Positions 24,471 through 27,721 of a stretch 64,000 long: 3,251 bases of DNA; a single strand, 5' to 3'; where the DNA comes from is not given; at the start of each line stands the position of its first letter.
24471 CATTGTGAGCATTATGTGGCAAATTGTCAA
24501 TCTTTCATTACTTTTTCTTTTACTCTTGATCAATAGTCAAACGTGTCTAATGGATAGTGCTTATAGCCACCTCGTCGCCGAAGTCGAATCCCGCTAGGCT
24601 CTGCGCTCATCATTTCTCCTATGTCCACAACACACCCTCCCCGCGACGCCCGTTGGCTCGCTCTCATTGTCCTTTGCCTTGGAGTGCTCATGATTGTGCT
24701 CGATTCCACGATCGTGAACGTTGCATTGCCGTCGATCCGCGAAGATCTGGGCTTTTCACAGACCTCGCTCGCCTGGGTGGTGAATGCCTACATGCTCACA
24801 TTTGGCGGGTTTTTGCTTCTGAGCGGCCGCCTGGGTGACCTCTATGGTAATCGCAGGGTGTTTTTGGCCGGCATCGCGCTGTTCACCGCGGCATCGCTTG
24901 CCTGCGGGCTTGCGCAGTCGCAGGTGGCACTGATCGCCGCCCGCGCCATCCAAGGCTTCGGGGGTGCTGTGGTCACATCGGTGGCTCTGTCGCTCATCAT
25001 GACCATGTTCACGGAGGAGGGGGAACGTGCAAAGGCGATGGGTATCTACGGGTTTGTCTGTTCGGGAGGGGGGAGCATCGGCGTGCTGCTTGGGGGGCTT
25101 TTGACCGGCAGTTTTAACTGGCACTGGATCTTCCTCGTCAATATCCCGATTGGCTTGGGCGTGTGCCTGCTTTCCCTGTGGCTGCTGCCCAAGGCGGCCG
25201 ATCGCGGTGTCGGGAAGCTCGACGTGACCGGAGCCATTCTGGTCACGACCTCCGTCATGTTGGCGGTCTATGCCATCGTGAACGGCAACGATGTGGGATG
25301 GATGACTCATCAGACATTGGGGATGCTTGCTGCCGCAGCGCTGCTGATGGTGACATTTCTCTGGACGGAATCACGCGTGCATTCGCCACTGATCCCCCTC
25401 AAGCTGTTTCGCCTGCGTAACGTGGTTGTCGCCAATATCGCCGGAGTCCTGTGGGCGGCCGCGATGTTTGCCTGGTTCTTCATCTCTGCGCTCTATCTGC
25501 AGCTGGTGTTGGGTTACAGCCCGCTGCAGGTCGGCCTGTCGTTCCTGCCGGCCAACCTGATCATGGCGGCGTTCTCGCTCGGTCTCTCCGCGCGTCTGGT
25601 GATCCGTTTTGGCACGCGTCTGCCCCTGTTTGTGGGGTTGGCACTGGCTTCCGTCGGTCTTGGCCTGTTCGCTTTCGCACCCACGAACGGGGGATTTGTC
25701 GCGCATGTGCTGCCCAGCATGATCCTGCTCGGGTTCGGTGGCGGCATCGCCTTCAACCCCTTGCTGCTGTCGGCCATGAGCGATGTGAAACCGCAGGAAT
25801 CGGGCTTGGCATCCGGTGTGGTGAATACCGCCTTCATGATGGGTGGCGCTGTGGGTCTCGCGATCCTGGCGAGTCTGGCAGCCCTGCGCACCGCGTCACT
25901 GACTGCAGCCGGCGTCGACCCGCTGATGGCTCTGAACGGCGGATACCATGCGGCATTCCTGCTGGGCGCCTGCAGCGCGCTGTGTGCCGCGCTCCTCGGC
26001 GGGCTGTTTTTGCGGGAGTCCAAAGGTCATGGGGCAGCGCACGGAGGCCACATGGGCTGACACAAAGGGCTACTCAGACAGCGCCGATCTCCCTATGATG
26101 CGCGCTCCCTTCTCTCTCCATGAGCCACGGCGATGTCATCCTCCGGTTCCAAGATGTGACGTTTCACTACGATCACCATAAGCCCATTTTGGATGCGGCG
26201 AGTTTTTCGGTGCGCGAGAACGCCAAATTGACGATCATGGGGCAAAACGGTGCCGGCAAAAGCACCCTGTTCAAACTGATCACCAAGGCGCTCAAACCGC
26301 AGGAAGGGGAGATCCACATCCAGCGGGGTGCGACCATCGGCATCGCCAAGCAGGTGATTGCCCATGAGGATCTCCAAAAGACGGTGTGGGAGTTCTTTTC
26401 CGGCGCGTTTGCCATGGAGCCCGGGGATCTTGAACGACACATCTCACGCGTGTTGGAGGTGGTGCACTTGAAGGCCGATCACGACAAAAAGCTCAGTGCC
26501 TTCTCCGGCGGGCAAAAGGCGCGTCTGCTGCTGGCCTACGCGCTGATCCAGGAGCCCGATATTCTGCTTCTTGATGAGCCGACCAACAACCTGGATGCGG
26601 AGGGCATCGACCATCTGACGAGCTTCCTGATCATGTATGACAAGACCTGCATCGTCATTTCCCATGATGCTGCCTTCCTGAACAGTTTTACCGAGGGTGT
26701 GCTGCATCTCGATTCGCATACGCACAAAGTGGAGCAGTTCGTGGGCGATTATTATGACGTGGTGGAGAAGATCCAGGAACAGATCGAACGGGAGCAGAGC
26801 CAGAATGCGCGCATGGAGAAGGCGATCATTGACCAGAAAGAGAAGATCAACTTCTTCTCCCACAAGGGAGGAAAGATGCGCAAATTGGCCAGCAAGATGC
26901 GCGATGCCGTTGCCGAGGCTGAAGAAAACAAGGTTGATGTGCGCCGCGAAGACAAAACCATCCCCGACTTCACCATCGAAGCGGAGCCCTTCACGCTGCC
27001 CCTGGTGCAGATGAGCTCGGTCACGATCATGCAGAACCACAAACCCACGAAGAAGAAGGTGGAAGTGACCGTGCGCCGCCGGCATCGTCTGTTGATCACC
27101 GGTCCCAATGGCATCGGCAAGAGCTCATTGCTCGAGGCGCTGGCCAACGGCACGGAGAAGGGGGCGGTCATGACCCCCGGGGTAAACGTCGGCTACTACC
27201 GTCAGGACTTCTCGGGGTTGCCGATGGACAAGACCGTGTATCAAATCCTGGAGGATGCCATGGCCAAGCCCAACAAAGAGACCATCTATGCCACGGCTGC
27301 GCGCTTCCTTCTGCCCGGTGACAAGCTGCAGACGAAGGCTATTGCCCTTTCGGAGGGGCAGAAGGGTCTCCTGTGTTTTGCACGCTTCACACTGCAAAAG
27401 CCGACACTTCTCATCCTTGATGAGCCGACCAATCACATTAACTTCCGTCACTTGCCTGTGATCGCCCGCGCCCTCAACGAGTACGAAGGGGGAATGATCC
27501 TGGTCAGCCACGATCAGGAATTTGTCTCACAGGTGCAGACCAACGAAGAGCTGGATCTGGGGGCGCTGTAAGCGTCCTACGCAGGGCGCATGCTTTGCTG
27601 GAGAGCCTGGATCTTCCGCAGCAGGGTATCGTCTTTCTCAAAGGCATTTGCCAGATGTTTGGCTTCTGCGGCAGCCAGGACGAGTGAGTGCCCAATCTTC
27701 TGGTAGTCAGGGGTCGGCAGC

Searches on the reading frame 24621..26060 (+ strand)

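Call 18: search_protein_families(library=pfam, proteins=[window:24621-26060:+], max_evalue=0.0001)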
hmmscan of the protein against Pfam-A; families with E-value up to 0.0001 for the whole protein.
window:24621-26060:+ (479 aa): 1 family
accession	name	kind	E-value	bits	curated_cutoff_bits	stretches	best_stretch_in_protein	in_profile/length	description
PF07690.21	MFS_1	-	2.8e-58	197.9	33.4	1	18-412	1-346/347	Major Facilitator Superfamily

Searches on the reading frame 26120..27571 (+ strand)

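Call 18: search_protein_families(library=pfam, proteins=[window:26120-27571:+], max_evalue=0.0001)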
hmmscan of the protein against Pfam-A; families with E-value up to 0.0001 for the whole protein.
window:26120-27571:+ (483 aa): 16 families
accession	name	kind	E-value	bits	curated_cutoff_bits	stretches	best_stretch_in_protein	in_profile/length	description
PF00005.33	ABC_tran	-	2.2e-46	158.3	25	2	24-156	1-137/137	ABC transporter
PF13304.12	AAA_21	-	3.1e-18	67.3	27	1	358-469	170-303/304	AAA domain, putative AbiEii toxin, Type IV TA system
PF02463.25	SMC_N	-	3.6e-13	49.9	40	0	38-190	28-205/220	RecF/RecN/SMC N terminal domain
PF13555.12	AAA_29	-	2.3e-10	40.5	27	0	314-342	15-43/61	P-loop containing region of AAA domain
PF13191.12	AAA_16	-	1.1e-08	36.2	32.6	1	322-435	25-140/167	AAA ATPase domain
PF03193.22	RsgA_GTPase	-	7e-08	32.9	30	0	270-345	61-130/174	RsgA GTPase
PF13401.12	AAA_22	-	1.2e-07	32.5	27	0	324-435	8-92/130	AAA domain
PF20720.3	nSTAND3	-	1.5e-07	31.7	27.2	0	316-344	12-40/155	Novel STAND NTPase 3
PF13476.12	AAA_23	-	8.3e-07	30.3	27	0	325-342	23-40/201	AAA domain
PF13604.12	AAA_30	-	1.6e-05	25.2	27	0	37-87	21-64/191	AAA domain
PF01926.29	MMR_HSR1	-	3.2e-05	24.5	21.9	0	37-84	2-45/113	50S ribosome-binding GTPase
PF03266.21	NTPase_1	-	4e-05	24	23.9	0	323-362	1-40/168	NTPase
PF12775.13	AAA_7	-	5e-05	23.3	25.8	0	314-360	26-72/181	P-loop containing dynein motor region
PF01078.27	Mg_chelatase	-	6.1e-05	23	20.3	0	307-341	8-42/207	Magnesium chelatase, subunit ChlI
PF06414.18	Zeta_toxin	-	7.1e-05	22.8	22.3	0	39-68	21-50/199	Zeta toxin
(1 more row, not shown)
